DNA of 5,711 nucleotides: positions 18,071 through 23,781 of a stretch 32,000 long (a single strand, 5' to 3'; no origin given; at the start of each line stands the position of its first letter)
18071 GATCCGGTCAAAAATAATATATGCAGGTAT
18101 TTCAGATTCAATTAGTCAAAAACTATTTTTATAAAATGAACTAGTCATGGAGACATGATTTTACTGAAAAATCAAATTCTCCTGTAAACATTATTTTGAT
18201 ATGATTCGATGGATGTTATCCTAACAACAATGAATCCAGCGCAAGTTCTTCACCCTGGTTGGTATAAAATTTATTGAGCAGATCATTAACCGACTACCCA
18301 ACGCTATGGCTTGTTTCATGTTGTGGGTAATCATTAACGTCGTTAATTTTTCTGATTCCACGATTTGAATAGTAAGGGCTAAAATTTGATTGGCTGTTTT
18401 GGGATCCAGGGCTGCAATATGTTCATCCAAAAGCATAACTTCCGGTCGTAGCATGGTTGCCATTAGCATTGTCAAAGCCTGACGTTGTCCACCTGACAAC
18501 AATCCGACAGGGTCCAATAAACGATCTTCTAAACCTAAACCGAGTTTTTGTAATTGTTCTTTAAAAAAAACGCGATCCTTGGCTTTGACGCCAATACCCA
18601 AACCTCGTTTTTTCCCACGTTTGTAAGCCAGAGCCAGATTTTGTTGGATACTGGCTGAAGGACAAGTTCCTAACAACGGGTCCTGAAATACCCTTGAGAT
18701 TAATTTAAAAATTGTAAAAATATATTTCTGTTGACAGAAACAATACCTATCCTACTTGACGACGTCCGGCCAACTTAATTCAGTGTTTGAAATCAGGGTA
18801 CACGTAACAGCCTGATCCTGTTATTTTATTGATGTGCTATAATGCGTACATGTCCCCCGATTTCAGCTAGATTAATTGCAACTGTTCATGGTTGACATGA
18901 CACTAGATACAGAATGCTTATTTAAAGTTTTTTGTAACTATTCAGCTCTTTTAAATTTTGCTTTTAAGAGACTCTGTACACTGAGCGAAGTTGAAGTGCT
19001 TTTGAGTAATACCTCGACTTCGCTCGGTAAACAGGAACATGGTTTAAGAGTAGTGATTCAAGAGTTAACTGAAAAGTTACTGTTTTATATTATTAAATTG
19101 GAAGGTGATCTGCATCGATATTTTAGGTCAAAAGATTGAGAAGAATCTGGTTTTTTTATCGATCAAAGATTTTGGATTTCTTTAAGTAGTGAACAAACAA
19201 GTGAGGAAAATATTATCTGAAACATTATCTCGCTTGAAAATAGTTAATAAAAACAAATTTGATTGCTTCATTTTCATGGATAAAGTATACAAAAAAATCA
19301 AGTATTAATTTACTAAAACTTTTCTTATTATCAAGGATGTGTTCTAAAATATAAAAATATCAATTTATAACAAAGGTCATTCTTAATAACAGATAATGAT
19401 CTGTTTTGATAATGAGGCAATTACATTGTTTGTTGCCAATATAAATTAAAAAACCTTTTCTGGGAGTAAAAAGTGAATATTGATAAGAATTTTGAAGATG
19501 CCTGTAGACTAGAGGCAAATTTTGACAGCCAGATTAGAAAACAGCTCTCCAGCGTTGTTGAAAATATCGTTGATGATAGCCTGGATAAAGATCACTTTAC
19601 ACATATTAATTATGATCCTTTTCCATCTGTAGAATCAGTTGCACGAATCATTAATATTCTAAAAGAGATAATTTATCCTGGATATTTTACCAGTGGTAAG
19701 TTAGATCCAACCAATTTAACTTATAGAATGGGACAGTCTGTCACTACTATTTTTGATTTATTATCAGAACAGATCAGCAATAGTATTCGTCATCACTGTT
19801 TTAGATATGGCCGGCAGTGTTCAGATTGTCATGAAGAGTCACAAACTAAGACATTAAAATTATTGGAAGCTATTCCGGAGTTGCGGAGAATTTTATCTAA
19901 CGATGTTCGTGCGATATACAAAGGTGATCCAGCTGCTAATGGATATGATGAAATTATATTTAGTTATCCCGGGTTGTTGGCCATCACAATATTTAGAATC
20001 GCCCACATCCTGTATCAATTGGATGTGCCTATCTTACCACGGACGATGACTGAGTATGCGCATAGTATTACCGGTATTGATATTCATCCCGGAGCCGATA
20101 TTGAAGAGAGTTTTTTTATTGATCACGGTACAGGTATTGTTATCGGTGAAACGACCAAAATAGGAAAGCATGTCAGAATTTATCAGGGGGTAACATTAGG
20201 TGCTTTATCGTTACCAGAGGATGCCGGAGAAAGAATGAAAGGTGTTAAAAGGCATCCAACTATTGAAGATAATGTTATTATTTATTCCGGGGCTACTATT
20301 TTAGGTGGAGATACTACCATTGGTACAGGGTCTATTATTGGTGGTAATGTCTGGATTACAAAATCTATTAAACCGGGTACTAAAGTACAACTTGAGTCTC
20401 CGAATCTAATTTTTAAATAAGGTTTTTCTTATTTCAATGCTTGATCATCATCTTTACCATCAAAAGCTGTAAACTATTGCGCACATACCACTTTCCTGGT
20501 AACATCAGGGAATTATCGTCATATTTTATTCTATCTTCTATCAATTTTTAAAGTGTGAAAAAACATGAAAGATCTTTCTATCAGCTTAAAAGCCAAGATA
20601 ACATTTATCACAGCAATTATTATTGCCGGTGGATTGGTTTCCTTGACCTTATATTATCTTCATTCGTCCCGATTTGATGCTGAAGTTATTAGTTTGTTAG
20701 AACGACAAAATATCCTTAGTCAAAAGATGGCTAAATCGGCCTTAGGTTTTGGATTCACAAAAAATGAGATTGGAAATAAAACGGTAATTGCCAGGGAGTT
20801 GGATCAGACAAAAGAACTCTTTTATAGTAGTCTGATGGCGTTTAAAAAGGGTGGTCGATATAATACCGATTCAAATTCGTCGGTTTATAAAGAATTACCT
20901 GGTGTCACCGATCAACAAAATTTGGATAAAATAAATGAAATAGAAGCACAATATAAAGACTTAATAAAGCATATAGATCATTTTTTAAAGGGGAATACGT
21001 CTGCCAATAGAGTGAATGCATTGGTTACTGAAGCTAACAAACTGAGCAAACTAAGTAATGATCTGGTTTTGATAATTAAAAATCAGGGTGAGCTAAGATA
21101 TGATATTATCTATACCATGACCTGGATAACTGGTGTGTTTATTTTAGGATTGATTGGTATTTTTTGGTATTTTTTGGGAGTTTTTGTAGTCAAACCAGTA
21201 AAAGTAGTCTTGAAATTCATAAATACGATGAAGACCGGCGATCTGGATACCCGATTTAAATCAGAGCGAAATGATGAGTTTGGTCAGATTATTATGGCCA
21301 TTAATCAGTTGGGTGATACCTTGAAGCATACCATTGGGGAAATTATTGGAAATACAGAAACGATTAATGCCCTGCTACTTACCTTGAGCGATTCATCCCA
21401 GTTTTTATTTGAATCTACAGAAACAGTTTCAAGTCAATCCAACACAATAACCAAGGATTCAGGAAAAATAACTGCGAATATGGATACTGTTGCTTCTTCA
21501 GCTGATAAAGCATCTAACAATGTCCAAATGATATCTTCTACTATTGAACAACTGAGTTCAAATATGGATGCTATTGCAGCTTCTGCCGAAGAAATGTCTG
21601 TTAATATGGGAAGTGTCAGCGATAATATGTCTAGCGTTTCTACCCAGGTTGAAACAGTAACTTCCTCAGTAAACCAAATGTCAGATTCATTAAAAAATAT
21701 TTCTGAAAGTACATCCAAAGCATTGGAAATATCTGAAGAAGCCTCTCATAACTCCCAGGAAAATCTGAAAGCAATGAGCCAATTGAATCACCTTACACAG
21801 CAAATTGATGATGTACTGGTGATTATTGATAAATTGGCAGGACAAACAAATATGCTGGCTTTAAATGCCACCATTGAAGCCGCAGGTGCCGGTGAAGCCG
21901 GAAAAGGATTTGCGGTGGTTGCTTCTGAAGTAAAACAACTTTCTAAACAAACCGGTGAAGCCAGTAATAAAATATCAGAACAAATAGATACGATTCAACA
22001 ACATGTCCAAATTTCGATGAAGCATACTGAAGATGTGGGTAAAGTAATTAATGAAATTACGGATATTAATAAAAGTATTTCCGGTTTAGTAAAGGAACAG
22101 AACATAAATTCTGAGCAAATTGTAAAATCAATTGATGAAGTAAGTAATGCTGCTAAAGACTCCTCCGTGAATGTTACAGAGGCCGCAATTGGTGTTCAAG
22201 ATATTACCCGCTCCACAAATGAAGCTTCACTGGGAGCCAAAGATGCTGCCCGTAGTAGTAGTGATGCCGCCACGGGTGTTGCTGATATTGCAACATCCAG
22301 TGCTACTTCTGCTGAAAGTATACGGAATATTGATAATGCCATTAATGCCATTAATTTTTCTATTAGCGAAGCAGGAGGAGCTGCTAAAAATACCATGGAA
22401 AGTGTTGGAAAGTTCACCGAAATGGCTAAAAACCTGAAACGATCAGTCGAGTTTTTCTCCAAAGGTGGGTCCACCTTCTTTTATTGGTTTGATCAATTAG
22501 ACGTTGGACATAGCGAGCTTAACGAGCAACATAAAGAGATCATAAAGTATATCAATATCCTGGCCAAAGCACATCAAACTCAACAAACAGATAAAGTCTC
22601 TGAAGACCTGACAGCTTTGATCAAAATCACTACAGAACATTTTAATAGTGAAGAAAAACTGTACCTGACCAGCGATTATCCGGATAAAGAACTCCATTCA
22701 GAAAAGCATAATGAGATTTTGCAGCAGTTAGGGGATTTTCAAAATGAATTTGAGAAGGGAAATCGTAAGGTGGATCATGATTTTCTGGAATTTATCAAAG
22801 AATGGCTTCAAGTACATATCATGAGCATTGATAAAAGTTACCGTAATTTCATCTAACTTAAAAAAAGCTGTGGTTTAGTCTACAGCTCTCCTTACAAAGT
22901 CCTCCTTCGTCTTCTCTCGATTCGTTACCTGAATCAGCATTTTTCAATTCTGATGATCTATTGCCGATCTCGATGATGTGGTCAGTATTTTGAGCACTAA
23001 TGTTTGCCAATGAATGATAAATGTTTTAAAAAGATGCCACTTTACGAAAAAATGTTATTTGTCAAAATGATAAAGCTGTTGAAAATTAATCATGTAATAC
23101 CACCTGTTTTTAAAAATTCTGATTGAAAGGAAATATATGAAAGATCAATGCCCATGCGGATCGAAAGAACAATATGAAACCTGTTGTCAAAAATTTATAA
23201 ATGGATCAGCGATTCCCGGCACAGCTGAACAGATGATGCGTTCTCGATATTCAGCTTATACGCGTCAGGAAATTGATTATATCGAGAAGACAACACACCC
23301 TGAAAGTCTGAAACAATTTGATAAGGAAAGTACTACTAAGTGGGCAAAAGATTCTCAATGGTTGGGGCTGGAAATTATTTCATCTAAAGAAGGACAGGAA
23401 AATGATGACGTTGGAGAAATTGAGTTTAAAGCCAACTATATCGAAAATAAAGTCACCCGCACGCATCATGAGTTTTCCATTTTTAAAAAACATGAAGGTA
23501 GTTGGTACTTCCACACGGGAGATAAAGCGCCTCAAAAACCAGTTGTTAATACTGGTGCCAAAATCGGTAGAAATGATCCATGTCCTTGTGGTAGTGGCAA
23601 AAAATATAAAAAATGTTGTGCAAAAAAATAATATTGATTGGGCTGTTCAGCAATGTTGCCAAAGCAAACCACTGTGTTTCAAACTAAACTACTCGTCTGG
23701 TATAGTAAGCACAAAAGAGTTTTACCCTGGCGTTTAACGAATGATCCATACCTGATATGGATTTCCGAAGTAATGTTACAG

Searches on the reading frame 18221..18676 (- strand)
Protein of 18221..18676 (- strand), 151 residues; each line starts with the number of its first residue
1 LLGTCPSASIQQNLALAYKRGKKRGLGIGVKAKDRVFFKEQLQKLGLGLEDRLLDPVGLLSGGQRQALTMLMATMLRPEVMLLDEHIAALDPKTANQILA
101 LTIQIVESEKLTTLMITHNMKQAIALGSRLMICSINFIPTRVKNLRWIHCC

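Call 9: search_protein_families(library=ncbifam, proteins=[window:18221-18676:-], max_evalue=0.00001)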
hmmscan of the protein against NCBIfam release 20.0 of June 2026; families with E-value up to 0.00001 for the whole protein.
window:18221-18676:- (151 aa): 122 families (the best 25 are shown)
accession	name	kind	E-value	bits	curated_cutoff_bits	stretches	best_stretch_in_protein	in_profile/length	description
TIGR00972.1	3a0107s01c2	equivalog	7.7e-18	64.7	343.2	1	8-130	96-213/248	phosphate ABC transporter ATP-binding protein PstB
TIGR03005.1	ectoine_ehuA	equivalog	1.5e-15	57.1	345.4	1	31-131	122-218/252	ectoine/hydroxyectoine ABC transporter ATP-binding protein EhuA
TIGR04521.1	ECF_ATPase_2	equivalog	3.8e-15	55.7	330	1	39-132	125-217/279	energy-coupling factor transporter ATPase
TIGR01184.1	ntrCD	subfamily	1.1e-14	54.6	291.8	1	6-132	67-187/230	nitrate ABC transporter ATP-binding protein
NF008420.0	PRK11247.1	equivalog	1.4e-14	53.9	395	1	25-132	101-206/257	aliphatic sulfonates ABC transporter ATP-binding protein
NF008039.0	PRK10771.1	equivalog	1.6e-14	53.9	298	1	10-132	88-202/234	thiamine ABC transporter ATP-binding protein ThiQ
TIGR01277.1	thiQ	equivalog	2.9e-14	53.2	245.05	1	10-133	87-202/213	thiamine ABC transporter ATP-binding protein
TIGR03771.1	anch_rpt_ABC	equivalog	3.6e-14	53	268.8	1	42-137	98-190/223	anchored repeat-type ABC transporter ATP-binding subunit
TIGR04520.1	ECF_ATPase_1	equivalog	3.7e-14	52.8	315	1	48-125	125-202/269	energy-coupling factor transporter ATPase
TIGR01188.1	drrA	subfamily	4.6e-14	52.4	312.45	1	49-133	114-197/302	daunorubicin resistance ABC transporter, ATP-binding protein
TIGR02315.1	ABC_phnC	equivalog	8.5e-14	51.6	266.1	1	33-130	121-216/243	phosphonate ABC transporter ATP-binding protein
NF007027.0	PRK09493.1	equivalog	2.3e-13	50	379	1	35-133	114-209/240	glutamine ABC transporter ATP-binding protein GlnQ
NF040840.2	tungstate_WtpC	equivalog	4.3e-13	49.2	440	1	59-133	130-204/347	tungstate ABC transporter ATP-binding protein WtpC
NF008421.0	PRK11248.1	equivalog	8.6e-13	48.4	357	1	29-136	99-205/255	taurine ABC transporter ATP-binding subunit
NF010864.0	PRK14271.1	equivalog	9.1e-13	47.9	561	1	48-129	152-231/276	phosphate ABC transporter ATP-binding protein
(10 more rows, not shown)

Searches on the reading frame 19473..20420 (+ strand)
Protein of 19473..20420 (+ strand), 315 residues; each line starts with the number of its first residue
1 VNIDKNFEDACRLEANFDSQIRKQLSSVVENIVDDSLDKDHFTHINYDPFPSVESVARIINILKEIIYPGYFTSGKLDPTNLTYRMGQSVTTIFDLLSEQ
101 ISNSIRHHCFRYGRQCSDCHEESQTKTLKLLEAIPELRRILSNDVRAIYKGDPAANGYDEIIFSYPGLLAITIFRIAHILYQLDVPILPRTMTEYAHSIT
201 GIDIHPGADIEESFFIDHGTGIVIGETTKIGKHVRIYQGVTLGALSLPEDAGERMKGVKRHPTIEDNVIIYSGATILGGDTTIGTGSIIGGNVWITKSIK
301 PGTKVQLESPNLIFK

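Call 10: search_protein_families(library=ncbifam, proteins=[window:19473-20420:+], max_evalue=0.00001)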
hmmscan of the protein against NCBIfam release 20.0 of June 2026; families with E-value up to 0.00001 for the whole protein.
window:19473-20420:+ (315 aa): 9 families
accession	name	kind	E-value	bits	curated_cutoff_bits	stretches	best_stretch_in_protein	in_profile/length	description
TIGR01172.1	cysE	equivalog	1.8e-46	158.1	210.65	1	142-304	2-155/162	serine O-acetyltransferase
NF041874.1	EPS_EpsC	equivalog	1.1e-43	148.9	150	1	142-302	2-153/168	serine O-acetyltransferase EpsC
NF008349.0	PRK11132.1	equivalog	9.8e-26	90.4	397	1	135-304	75-235/273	serine O-acetyltransferase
TIGR01853.1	lipid_A_lpxD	equivalog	1.5e-07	30.7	242.5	0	260-309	121-169/325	UDP-3-O-(3-hydroxymyristoyl)glucosamine N-acyltransferase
NF002060.0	PRK00892.1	subfamily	4.5e-07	29.3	207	0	203-276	109-182/345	UDP-3-O-(3-hydroxymyristoyl)glucosamine N-acyltransferase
NF007564.0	PRK10191.1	equivalog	1e-06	28.3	196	1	182-291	41-143/162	colanic acid biosynthesis acetyltransferase WcaB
TIGR04016.1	WcaB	equivalog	1.9e-06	27.5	194.65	1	180-291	23-127/146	colanic acid biosynthesis acetyltransferase WcaB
TIGR03532.1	DapD_Ac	equivalog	2.5e-06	27.3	231.75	1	199-305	108-203/231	2,3,4,5-tetrahydropyridine-2,6-dicarboxylate N-acetyltransferase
NF008808.1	PRK11830.1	equivalog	8e-06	25.5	204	0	207-300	101-183/243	2,3,4,5-tetrahydropyridine-2,6-dicarboxylate N-succinyltransferase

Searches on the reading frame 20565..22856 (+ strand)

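Call 10: search_protein_families(library=ncbifam, proteins=[window:20565-22856:+], max_evalue=0.00001)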
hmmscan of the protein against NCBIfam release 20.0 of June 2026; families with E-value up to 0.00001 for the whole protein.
window:20565-22856:+ (763 aa): 18 families
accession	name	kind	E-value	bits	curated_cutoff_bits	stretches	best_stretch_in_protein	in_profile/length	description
NF033749.1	bact_hemeryth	subfamily_domain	1.2e-29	103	84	1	639-762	2-127/129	bacteriohemerythrin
NF047851.1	MCPCitTducer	equivalog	5.2e-28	98.4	900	2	322-541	261-488/553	methyl-accepting chemotaxis citrate transducer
TIGR02481.1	hemeryth_dom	domain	4.6e-26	91.4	51.75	1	641-762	2-125/126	hemerythrin domain-containing protein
NF058645.1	MCPCtpMPsAe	equivalog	1.4e-25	90.1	900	2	326-553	307-534/558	methyl-accepting chemotaxis protein CtpM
NF041847.1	transduc_aer2_vibrio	equivalog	8.2e-25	87.1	1200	1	265-532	446-716/804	aerotaxis transducer Aer2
NF011615.0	PRK15041.1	equivalog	2e-22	79.6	947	1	326-533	266-480/554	methyl-accepting chemotaxis protein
NF011622.0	PRK15048.1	equivalog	5e-22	78.7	900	1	335-547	280-492/553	methyl-accepting chemotaxis protein II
NF002007.0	PRK00808.1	equivalog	8.8e-19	68.1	109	1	640-760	5-124/156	bacteriohemerythrin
NF007309.0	PRK09793.1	equivalog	1.7e-18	66.9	903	1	335-548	278-498/533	methyl-accepting chemotaxis protein IV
NF050802.1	AspChtxCcaA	equivalog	1.4e-16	60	1300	1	352-529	510-683/700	aspartate chemotaxis receptor CcaA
TIGR00058.1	Hemerythrin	subfamily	9.5e-14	52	131.85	1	639-760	5-112/115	hemerythrin family non-heme iron protein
NF002522.0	PRK01917.1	equivalog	2.4e-10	40.5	162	1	643-758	14-126/145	cation-binding hemerythrin HHE family protein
NF002572.0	PRK02224.1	equivalog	3.4e-08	32.3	1087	1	234-729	248-690/888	DNA double-strand break repair ATPase Rad50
TIGR02168.1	SMC_prok_B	equivalog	7.2e-08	30.6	567.35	0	274-413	782-921/1181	chromosome segregation protein SMC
NF011874.0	PRK15347.1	equivalog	2.2e-07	29.3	852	1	189-255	302-368/921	two component system sensor kinase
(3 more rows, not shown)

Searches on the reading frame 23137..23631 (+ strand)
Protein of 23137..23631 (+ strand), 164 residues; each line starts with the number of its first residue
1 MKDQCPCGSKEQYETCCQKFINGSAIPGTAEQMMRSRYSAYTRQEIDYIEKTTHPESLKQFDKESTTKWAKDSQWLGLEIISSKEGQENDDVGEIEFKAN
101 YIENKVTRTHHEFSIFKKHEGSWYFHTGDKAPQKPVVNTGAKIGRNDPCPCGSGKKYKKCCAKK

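Call 10: search_protein_families(library=ncbifam, proteins=[window:23137-23631:+], max_evalue=0.00001)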
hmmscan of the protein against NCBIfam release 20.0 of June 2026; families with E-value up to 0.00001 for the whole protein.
window:23137-23631:+ (164 aa): 9 families
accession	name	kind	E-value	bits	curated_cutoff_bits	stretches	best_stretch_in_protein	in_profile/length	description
NF002449.0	PRK01617.1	equivalog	6.9e-44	149.9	141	1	1-162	1-153/154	hypothetical protein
NF002486.0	PRK01752.1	equivalog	6.7e-42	143.1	120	1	2-163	6-155/157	YchJ family protein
NF001213.0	PRK00183.1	equivalog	1.1e-41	142.4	158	1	3-163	4-154/157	hypothetical protein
NF002592.0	PRK02250.1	equivalog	1.7e-37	129.1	158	1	3-161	3-166/167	hypothetical protein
NF003262.0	PRK04233.1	equivalog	2e-26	92.6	204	1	2-125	7-125/129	hypothetical protein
NF002502.0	PRK01842.1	equivalog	2.4e-24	86.1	188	1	3-129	12-146/150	hypothetical protein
NF004088.0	PRK05590.1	equivalog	9.4e-15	55.3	140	1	135-164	137-166/166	hypothetical protein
NF007704.0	PRK10396.1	equivalog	1.4e-12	48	149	1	115-162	175-220/221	hypothetical protein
TIGR04102.1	SWIM_PBPRA1643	hypoth_equivalog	3e-10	40.5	68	1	139-162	85-108/108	PBPRA1643 family SWIM/SEC-C metal-binding motif protein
